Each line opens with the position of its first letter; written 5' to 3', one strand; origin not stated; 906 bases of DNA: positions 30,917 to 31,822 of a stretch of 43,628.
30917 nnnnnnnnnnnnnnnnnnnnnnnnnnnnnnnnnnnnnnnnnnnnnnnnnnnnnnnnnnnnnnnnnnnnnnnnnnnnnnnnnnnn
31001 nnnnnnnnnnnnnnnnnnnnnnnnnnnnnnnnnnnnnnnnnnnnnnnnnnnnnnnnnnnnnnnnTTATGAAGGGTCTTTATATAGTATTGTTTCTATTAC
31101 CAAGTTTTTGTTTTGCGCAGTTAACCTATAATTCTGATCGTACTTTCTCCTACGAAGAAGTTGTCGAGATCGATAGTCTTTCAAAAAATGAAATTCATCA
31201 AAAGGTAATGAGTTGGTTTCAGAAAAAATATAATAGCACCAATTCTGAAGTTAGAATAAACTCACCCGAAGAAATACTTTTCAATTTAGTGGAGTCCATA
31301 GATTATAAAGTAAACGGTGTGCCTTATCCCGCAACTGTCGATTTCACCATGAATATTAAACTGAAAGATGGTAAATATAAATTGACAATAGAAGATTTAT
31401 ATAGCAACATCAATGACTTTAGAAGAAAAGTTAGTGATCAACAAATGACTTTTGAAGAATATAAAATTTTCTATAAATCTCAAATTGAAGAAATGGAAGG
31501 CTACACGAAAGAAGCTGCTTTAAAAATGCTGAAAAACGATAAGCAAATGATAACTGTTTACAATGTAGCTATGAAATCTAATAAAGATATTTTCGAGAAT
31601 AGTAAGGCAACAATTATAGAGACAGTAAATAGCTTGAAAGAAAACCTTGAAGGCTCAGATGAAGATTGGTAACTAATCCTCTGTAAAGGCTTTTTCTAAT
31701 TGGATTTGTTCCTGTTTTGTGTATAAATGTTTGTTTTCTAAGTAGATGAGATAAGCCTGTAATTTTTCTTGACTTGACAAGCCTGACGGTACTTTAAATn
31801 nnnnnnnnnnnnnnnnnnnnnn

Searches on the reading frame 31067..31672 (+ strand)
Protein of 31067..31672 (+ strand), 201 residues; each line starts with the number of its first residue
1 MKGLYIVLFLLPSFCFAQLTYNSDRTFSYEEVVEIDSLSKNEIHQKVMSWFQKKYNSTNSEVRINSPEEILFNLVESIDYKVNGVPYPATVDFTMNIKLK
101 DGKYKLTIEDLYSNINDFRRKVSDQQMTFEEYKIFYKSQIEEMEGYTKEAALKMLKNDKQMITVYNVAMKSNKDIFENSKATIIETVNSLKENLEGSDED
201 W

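Call 32: search_protein_families(library=pfam, proteins=[window:31067-31672:+], max_evalue=0.001)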
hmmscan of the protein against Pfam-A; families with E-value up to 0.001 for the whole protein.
window:31067-31672:+ (201 aa): 1 family
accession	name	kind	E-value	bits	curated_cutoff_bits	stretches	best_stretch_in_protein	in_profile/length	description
PF14730.11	DUF4468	-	3e-11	44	22.6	1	29-112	1-89/92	Domain of unknown function (DUF4468) with TBP-like fold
